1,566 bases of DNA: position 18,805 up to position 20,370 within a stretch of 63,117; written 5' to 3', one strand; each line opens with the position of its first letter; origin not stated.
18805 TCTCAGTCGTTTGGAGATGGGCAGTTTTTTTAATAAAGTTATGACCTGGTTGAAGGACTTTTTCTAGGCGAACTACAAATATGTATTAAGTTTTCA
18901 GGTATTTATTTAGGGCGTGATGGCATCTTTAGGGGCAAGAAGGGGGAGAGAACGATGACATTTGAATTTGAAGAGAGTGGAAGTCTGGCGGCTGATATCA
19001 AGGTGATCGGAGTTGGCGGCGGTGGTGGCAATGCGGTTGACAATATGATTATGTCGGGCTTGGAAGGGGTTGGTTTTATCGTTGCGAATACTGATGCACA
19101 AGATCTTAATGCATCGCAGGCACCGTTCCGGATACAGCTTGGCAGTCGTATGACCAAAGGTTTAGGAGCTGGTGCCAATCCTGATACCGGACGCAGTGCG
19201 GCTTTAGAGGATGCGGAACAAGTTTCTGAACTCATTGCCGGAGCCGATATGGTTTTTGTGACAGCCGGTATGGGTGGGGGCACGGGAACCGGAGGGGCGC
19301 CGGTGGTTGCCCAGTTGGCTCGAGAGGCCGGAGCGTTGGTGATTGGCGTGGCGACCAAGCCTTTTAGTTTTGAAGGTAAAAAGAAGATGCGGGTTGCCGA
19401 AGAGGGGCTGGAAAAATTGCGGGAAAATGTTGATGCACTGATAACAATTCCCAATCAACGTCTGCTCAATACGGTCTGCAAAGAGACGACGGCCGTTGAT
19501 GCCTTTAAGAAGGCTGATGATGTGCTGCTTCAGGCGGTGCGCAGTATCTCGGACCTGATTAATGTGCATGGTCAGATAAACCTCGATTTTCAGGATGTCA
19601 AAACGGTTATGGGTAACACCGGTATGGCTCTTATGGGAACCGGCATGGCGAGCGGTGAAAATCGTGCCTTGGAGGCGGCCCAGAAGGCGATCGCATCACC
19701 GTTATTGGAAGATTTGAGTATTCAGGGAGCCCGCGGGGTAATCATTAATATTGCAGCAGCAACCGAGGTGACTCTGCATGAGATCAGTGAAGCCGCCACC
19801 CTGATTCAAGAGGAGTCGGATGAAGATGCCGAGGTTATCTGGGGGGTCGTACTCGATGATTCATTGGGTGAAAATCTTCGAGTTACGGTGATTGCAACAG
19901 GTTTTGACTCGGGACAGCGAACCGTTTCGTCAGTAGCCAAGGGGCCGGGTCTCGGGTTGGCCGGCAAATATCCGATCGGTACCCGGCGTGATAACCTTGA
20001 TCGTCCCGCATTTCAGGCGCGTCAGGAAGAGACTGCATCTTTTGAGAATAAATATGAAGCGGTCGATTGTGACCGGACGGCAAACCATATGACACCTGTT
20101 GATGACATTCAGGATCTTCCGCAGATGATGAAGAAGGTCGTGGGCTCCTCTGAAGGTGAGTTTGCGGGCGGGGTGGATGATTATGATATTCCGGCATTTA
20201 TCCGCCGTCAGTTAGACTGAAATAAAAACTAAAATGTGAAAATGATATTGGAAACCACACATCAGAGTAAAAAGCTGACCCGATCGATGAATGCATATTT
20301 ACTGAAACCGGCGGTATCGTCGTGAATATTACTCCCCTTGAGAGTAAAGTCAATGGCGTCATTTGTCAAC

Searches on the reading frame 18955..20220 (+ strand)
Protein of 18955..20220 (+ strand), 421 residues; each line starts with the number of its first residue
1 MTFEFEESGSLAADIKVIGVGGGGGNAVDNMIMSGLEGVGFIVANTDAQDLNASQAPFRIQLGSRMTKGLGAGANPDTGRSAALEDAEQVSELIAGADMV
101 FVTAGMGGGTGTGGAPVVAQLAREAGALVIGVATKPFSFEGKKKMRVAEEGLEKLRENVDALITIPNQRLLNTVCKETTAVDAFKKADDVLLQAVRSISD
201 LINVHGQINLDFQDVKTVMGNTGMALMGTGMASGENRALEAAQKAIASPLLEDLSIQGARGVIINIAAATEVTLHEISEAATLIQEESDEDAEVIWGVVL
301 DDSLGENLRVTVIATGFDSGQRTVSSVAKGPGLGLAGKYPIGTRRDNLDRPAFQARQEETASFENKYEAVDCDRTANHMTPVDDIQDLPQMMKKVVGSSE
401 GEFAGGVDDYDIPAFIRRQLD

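Call 46: find_related_loci(query=window:18955-20220:+, collection=genome_contigs, flank=500)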
Query window:18955-20220:+ (421 aa) in genome_contigs; peptide patterns used: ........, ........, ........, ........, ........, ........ (x = any residue, [..] = any of these).
600 stretches matched a pattern (row limit reached: there are more); 596 encode a relative of the query (tblastn E <= 1e-3); the best 80 are kept; 80 distinct loci.
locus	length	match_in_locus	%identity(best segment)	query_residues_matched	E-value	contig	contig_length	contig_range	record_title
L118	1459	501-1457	92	1-319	8e-179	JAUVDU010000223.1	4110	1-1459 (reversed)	MAG: Deltaproteobacteria bacterium isolate CSMAG_305 CSMAG_305_k141_2599781_length_4110_cov_5.5603, whole genome shotgun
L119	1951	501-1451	63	3-319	2e-114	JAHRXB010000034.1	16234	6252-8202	MAG: Bdellovibrio sp. isolate DR_7_2.37 k141_200703, whole genome shotgun sequence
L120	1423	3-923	64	20-326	2e-117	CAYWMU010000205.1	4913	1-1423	MAG TPA_asm: uncultured Bacteriovorax sp. isolate binchicken_co173_246 genome assembly, contig: NODE_56043_length_4913_c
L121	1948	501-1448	63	6-321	7e-113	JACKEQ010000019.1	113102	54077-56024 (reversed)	MAG: Alphaproteobacteria bacterium isolate HK-STAS-MYXO-38 HK-STAS-MYXO-38_19, whole genome shotgun sequence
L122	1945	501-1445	63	3-317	4e-112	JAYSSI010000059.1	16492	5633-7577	MAG: Pseudobdellovibrionaceae bacterium isolate GFS_12192 GFS_12192_58, whole genome shotgun sequence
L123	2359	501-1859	48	4-418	2e-111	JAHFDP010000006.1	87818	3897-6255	MAG: Deltaproteobacteria bacterium isolate nzgw248 NODE_159_length_87819_cov_4.486476, whole genome shotgun sequence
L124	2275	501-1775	49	4-419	7e-111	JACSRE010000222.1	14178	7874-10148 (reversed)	MAG: Myxococcus sp. isolate MY1 contig-70_5404, whole genome shotgun sequence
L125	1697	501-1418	64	13-318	2e-113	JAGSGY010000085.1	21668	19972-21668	MAG: Proteobacteria bacterium isolate GY13CH_bin.7 k141_117877_length_21668_cov_62.9508, whole genome shotgun sequence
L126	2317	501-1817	50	1-418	3e-110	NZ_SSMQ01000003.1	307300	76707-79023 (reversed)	Polyangium fumosum strain DSM 14668 Scaffold3_1, whole genome shotgun sequence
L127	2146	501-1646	51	3-421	2e-110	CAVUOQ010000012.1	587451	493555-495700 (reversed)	MAG: uncultured delta proteobacterium isolate MFD05942.bin.2.78 genome assembly, contig: contig_4410, whole genome shotg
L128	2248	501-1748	50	13-421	7e-110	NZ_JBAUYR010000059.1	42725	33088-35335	MAG: Candidatus Binatus sp. isolate MFD06940_ilm_asm_bin44 k127_273469, whole genome shotgun sequence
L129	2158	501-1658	50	1-421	7e-111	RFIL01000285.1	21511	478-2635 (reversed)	MAG: Calditrichaeota bacterium isolate J075 k99_338159, whole genome shotgun sequence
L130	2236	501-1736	50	13-421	1e-109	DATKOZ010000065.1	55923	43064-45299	MAG TPA_asm: Candidatus Binataceae bacterium isolate SMAG_U14778 k141_3044483, whole genome shotgun sequence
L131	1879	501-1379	64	26-318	9e-110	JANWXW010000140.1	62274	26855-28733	MAG: Myxococcota bacterium isolate SKYG55 k141_595674, whole genome shotgun sequence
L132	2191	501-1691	47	3-421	2e-109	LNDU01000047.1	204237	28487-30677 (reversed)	MAG: Nitrospira sp. Ga0074138 Ga0074138_145.1, whole genome shotgun sequence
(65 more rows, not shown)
